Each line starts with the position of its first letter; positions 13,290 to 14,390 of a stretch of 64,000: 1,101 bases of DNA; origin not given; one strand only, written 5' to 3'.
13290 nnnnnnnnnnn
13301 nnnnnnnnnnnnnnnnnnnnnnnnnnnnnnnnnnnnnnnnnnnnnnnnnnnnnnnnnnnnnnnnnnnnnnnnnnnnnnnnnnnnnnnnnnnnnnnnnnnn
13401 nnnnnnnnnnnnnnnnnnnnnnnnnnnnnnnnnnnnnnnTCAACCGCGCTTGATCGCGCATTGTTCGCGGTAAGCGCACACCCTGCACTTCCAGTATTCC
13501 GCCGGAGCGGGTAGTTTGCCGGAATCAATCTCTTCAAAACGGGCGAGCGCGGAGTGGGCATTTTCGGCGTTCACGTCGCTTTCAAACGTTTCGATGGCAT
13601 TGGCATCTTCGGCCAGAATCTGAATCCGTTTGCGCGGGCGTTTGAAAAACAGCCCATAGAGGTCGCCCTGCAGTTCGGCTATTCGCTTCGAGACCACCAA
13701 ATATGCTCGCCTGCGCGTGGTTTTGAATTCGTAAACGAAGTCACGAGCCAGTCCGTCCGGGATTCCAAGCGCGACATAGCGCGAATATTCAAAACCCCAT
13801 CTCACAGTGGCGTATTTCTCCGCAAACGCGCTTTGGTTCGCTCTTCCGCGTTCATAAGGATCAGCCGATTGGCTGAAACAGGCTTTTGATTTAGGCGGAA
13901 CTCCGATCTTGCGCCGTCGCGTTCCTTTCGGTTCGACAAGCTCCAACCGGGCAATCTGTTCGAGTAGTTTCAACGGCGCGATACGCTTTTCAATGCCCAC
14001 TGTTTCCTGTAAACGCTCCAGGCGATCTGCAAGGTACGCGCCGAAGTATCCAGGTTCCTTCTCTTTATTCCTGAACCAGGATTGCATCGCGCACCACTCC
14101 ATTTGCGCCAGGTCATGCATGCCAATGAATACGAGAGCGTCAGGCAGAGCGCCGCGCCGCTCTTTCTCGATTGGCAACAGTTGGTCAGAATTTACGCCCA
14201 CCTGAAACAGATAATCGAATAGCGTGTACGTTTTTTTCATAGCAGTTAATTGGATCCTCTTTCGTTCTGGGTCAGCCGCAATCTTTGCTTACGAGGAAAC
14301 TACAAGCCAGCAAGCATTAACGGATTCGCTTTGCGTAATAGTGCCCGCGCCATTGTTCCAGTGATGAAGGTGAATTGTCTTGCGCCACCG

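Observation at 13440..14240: Solo Cas4-like Fe-S PD-(D/E)xK nuclease with no CRISPR-Cas context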

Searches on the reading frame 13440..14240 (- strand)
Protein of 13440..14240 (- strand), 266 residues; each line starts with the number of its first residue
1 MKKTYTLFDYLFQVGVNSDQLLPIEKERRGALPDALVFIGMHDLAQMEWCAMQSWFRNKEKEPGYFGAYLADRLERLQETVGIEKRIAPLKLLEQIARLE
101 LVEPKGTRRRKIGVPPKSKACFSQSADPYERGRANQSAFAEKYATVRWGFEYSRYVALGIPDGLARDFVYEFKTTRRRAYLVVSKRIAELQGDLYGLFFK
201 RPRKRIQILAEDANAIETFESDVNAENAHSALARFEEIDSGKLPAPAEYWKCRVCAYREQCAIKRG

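Call 3: search_protein_families(library=pfam, proteins=[window:13443-14240:-], max_evalue=10)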
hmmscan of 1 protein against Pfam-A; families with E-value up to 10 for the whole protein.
window:13443-14240:- (266 aa): 3 families
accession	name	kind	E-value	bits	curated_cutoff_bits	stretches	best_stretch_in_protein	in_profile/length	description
PF12705.13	PDDEXK_1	-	0.01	16.2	22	1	200-261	187-246/247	PD-(D/E)XK nuclease superfamily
PF01930.23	Cas_Cas4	-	0.031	14.8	22.7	1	224-262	120-159/160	Domain of unknown function DUF83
PF09810.15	Exo5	-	0.93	9.4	25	1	247-262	350-365/367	Exonuclease V - a 5' deoxyribonuclease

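Call 4: search_protein_families(library=ncbifam, proteins=[window:13443-14240:-], max_evalue=10)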
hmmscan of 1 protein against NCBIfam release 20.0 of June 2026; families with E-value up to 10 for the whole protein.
window:13443-14240:- (266 aa): 1 family
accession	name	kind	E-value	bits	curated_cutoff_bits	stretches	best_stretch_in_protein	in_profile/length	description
TIGR00372.1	cas4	equivalog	7e-05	22.7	65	1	157-262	68-179/180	CRISPR-associated protein Cas4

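Call 5: search_protein_families(library=padloc, proteins=[window:13443-14240:-], max_evalue=10)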
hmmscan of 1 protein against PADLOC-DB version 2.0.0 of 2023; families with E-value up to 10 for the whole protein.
window:13443-14240:- (266 aa): 5 families
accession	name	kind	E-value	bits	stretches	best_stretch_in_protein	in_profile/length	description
PDLC00943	Cas4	-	1.9e-05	22.7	1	157-262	68-179/180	CRISPR-associated protein Cas4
PDLC01447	Cas4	-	3.8e-05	22.2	1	43-263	9-159/161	"CAS-I,CAS-II,CAS-III,CAS-IV,CAS-V,CAS-VI; acquisition_associated"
PDLC01250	Cas4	-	0.00011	20.5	1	146-261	51-167/168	"CAS-I,CAS-II,CAS-III,CAS-IV,CAS-V,CAS-VI; acquisition_associated"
PDLC01611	Cas4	-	0.0077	14.5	1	224-262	118-157/158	"CAS-I,CAS-II,CAS-III,CAS-IV,CAS-V,CAS-VI; acquisition_associated"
PDLC01771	Cas4b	-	0.041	12.1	1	225-264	121-161/162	-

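Call 6: search_protein_families(library=phrogs, proteins=[window:13443-14240:-], max_evalue=10)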
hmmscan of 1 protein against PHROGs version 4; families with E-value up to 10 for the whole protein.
window:13443-14240:- (266 aa): 2 families
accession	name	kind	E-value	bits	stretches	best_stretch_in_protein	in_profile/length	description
phrog_1706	-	DNA, RNA and nucleotide metabolism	0.0017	18.9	1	159-264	124-245/293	CRISPR/Cas system associated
phrog_34304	-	unknown function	0.17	13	1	202-222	18-38/46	-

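Call 7: find_homologous_proteins(query=window:13443-14240:-, max_evalue=0.001)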
Query window:13443-14240:- (266 aa): 40 proteins with E <= 0.001 among 1330 candidates.
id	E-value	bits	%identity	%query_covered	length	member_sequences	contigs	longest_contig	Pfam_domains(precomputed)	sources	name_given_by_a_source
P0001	3.8e-176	602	100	100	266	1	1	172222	-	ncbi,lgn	ncbi:MAG: hypothetical protein AB7U82_14560 [Blastocatellales bacterium]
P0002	2.3e-52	196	41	92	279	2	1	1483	-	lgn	-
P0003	1.3e-51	194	43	92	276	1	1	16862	-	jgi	jgi:CRISPR/Cas system-associated exonuclease Cas4 (RecB family)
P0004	3.6e-51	192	35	88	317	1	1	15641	-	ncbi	-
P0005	6.4e-50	188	38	92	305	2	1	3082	-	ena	-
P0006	7.4e-50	188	42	89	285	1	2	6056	-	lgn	-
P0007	7.5e-50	188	39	92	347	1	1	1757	-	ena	-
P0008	3.7e-49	186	40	92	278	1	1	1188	-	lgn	-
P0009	6.7e-48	182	44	51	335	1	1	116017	-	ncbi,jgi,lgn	ncbi:MAG: hypothetical protein WHS82_03865 [Candidatus Methanosuratincola sp.]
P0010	7.1e-48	181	37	88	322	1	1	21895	-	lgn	-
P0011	1.6e-47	180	38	93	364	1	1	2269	-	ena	-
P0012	1.8e-47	180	38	91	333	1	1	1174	-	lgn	-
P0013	4.1e-47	179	36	91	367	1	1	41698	-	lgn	-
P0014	6.0e-47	178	34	91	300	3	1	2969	-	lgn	-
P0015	1.4e-46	177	39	91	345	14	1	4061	-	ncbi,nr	ncbi:hypothetical protein DRO64_03535 [Candidatus Bathyarchaeota archaeon]|nr:MAG: hypothetical prot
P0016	1.6e-46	177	38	92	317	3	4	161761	-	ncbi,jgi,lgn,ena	-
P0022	6.8e-45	172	38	92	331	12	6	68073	-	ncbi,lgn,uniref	ncbi:hypothetical protein [Thermofilum sp.]|uniref:hypothetical protein n=1 Tax=Thermofilum sp. TaxI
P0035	1.4e-38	151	35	92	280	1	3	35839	-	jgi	-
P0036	1.9e-38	151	32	93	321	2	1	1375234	-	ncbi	-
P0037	3.8e-38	150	34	93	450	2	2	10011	-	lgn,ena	-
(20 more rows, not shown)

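Call 8: search_solved_structures(query=window:13443-14240:-, max_evalue=10, show_alignments=3)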
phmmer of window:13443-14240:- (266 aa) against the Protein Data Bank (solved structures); distinct sequences matched with E-value up to 10: 2.
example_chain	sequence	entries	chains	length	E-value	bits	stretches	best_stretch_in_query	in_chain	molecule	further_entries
7lwa_A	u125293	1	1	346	0.49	13.1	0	247-266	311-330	Exonuclease V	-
7lw7_A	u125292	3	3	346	1.1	11.9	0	247-266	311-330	Exonuclease V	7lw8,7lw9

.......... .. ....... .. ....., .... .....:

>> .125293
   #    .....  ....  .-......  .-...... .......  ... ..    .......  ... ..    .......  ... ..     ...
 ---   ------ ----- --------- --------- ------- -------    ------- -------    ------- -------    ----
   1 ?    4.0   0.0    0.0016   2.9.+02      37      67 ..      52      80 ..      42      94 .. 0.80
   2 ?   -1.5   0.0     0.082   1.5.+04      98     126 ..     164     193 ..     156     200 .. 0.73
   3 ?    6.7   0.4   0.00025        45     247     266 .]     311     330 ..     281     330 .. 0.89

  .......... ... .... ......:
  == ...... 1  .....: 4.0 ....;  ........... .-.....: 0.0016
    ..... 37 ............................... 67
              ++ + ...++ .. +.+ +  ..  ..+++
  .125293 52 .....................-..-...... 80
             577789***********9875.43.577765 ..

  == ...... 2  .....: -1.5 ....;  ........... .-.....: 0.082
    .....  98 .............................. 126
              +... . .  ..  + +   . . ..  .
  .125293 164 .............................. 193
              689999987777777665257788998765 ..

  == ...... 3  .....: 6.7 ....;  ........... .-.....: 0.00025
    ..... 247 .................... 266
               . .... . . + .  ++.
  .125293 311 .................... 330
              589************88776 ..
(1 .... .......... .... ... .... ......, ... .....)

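Call 12: search_solved_structures(query=A1, max_evalue=10, show_alignments=3)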
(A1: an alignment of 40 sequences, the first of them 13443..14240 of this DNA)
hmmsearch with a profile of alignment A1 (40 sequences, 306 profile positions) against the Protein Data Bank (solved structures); distinct sequences matched with E-value up to 10: 3.
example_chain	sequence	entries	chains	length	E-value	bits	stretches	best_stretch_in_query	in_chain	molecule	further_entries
7lwa_A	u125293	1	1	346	0.0054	19.4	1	253-302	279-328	Exonuclease V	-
7lw7_A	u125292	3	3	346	0.0085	18.8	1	253-302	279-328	Exonuclease V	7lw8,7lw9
8iuf_A7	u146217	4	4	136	0.87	12.2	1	42-96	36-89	NDUFA7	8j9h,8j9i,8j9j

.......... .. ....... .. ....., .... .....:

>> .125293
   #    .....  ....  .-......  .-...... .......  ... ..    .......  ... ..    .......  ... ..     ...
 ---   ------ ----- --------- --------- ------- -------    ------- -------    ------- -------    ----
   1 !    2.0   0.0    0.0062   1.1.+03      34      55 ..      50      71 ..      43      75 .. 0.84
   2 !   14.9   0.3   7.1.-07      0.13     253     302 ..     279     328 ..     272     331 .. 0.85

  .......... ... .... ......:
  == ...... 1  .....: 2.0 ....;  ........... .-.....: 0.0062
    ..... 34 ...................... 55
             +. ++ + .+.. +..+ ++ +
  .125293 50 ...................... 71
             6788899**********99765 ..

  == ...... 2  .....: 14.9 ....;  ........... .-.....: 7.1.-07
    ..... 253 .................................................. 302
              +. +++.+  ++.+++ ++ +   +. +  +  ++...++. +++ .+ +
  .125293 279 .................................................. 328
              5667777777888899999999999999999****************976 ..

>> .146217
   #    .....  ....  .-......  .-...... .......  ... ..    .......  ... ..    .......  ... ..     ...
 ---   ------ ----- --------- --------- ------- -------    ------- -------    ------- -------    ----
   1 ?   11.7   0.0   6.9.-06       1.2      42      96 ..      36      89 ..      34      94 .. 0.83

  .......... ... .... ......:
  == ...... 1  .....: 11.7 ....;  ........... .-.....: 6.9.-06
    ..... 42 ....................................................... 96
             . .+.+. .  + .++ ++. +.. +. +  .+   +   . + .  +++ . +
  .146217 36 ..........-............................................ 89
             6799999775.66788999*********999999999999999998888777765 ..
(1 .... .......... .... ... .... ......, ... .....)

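Call 13: search_protein_families(library=pfam, alignment_id=A1, max_evalue=1)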
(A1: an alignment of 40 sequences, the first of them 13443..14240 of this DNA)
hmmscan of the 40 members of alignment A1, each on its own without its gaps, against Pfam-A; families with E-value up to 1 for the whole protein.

A. member 1, window:13443-14240:- (266 aa): 3 families
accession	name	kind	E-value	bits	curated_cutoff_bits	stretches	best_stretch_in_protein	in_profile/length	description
PF12705.13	PDDEXK_1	-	0.01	16.2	22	1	200-261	187-246/247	PD-(D/E)XK nuclease superfamily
PF01930.23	Cas_Cas4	-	0.031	14.8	22.7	1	224-262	120-159/160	Domain of unknown function DUF83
PF09810.15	Exo5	-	0.93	9.4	25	0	247-262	350-365/367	Exonuclease V - a 5' deoxyribonuclease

B. families by the number of members that match (of 40 scanned): 32 families (the first 25 are shown)
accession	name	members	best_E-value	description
PF12705.13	PDDEXK_1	30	3.7e-05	PD-(D/E)XK nuclease superfamily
PF01930.23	Cas_Cas4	20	8.3e-05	Domain of unknown function DUF83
PF09810.15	Exo5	19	0.0031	Exonuclease V - a 5' deoxyribonuclease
PF13384.12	HTH_23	6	0.00043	Homeodomain-like domain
PF14493.12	HTH_40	3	0.0082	Helix-turn-helix domain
PF08281.18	Sigma70_r4_2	3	0.016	Sigma-70, region 4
PF13936.12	HTH_38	2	0.011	Helix-turn-helix domain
PF13412.12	HTH_24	2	0.038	Winged helix-turn-helix DNA-binding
PF01381.28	HTH_3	2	0.084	Helix-turn-helix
PF13730.12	HTH_36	1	0.003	Helix-turn-helix domain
PF13518.12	HTH_28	1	0.0059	Helix-turn-helix domain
PF12844.13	HTH_19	1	0.022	Helix-turn-helix domain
PF10833.13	DUF2572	1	0.023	Protein of unknown function (DUF2572)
PF01371.25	Trp_repressor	1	0.045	Trp repressor protein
PF16988.10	Vps36-NZF-N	1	0.045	Vacuolar protein sorting 36 NZF-N zinc-finger domain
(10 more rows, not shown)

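Call 14: find_encoding_contigs(protein=P0016, flank=8000, max_places=3)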
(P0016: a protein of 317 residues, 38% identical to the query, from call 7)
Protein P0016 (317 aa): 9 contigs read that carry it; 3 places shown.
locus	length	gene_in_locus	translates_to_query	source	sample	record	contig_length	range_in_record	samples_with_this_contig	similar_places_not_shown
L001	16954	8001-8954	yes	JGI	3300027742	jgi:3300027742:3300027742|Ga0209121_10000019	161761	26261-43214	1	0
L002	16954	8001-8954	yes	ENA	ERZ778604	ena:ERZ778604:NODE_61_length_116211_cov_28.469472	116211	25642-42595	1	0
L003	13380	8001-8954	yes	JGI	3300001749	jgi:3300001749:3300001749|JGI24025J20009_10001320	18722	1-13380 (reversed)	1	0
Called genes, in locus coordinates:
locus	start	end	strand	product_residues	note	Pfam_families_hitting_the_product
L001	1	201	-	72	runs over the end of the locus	-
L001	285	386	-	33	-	-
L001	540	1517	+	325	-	PF01073:3Beta_HSD, PF01370:Epimerase, PF02719:Polysacc_synt_2, PF04321:RmlD_sub_bind, PF05368:NmrA, PF13460:NAD_binding_10, PF16363:GDP_Man_Dehyd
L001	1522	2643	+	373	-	PF13439:Glyco_transf_4, PF13579:Glyco_trans_4_4, PF20706:GT4-conflict, PF00534:Glycos_transf_1, PF13692:Glyco_trans_1_4, PF13524:Glyco_trans_1_2 (weak)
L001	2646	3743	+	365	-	PF13439:Glyco_transf_4 (weak), PF13579:Glyco_trans_4_4 (weak), PF00534:Glycos_transf_1, PF13692:Glyco_trans_1_4, PF13524:Glyco_trans_1_2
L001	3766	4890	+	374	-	PF13439:Glyco_transf_4, PF13579:Glyco_trans_4_4, PF20706:GT4-conflict, PF00534:Glycos_transf_1, PF13692:Glyco_trans_1_4, PF13524:Glyco_trans_1_2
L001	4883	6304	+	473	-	PF13727:CoA_binding_3, PF02397:Bac_transf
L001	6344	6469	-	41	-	-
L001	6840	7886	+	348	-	PF02729:OTCace_N, PF00185:OTCace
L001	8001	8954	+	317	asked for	-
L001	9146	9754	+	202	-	-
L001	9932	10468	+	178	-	PF01797:Y1_Tnp (weak)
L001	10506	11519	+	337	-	PF02729:OTCace_N, PF00185:OTCace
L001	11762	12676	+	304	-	PF12697:Abhydrolase_6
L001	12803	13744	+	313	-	PF00696:AA_kinase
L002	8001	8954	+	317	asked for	-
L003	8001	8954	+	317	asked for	-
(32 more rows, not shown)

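Call 15: find_encoding_contigs(protein=P0009, flank=8000, max_places=3)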
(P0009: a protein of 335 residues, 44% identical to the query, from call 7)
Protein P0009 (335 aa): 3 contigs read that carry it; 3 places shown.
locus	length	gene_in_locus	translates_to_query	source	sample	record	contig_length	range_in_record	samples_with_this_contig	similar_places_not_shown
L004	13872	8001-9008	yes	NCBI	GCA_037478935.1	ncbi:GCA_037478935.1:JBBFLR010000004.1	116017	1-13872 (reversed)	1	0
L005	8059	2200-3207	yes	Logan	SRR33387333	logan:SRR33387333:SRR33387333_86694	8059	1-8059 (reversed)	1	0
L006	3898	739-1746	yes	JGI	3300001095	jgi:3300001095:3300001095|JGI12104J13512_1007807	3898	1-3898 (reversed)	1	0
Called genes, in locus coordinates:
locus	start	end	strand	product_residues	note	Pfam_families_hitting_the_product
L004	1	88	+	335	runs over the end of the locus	PF00180:Iso_dh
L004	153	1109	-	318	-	PF14520:HHH_5, PF00154:RecA_N, PF08423:Rad51, PF06745:ATPase (weak)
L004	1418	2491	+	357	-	PF01118:Semialdhyde_dh, PF02774:Semialdhyde_dhC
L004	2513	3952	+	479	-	PF00696:AA_kinase, PF13840:ACT_7, PF01842:ACT (weak), PF22468:ACT_9, PF01842:ACT, PF13840:ACT_7, PF22468:ACT_9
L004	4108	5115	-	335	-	PF00180:Iso_dh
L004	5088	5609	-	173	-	PF00694:Aconitase_C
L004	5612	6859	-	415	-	PF00330:Aconitase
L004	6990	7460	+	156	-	PF01402:RHH_1 (faint), PF08753:NikR_C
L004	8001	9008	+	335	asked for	-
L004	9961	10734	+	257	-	-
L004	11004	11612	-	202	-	-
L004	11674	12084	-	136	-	PF00582:Usp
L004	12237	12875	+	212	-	PF02568:ThiI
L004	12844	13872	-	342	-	PF22025:ThiI_fer, PF02926:THUMP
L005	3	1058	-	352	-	?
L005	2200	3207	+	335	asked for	-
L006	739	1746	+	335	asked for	-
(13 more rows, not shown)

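Call 16: find_encoding_contigs(protein=P0022, flank=8000, max_places=3)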
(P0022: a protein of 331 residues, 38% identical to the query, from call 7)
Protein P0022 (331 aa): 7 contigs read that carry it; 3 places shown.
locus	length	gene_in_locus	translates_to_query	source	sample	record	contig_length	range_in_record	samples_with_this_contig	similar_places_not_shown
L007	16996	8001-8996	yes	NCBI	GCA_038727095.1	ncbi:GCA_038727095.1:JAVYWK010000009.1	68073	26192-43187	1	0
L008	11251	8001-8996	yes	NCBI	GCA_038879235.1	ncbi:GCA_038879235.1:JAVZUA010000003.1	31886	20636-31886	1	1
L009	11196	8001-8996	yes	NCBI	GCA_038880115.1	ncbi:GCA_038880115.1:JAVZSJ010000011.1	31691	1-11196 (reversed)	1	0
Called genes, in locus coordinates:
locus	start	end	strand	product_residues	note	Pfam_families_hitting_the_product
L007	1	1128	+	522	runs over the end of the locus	PF00270:DEAD, PF04851:ResIII (weak), PF00271:Helicase_C, PF22590:Cas3-like_C_2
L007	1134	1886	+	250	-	PF01966:HD (weak)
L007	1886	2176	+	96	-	PF09827:CRISPR_Cas2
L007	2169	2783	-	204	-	PF01930:Cas_Cas4, PF12705:PDDEXK_1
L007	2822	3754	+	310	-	PF06023:Csa1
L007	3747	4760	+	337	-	PF01867:Cas_Cas1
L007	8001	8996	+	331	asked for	-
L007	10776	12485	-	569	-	PF00884:Sulfatase (faint), PF01663:Phosphodiest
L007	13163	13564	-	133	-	PF05168:HEPN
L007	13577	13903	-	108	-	PF01909:NTP_transf_2, PF18765:Polbeta (weak)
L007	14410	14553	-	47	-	-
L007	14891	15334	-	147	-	-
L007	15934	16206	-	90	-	-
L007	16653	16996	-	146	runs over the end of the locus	PF01850:PIN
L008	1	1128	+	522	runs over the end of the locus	PF00270:DEAD, PF04851:ResIII (weak), PF00271:Helicase_C, PF22590:Cas3-like_C_2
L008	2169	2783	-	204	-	PF01930:Cas_Cas4, PF12705:PDDEXK_1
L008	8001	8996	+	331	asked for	-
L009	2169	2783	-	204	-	PF01930:Cas_Cas4, PF12705:PDDEXK_1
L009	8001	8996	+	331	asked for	-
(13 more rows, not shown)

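Call 20: predict_structure(alignment_id=A1)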
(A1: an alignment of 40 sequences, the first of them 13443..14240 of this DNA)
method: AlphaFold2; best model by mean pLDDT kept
length: 266 residues; sequences in the alignment: 40
mean_pLDDT: 85.1   pTM: 0.81
mean pLDDT of the five models: 85.1, 84.9, 83.8, 83.4, 82.6
residues with pLDDT >= 90: 185; 70-90: 22; 50-70: 35; < 50: 24
segments of 3 or more residues with pLDDT < 50: 99-118
pLDDT, mean of each block of 10 residues (from residue 1): 61 75 94 97 98 98 95 81 54 51 39 43 81 94 93 97 96 96 97 98 98 96 98 98 95 94 79
secondary structure, 60 per line:
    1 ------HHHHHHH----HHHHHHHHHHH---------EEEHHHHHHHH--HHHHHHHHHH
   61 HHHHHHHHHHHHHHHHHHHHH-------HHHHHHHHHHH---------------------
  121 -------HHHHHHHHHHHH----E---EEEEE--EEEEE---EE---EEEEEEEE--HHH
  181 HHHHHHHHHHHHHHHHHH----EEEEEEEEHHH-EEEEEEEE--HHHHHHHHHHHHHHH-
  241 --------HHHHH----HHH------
elements in order: H7-13 H18-28 E38-40 H41-48 H51-81 H89-99 H128-139 E148-152 E155-159 E168-175 H178-198 E203-210 E215-222 H225-239 H249-253
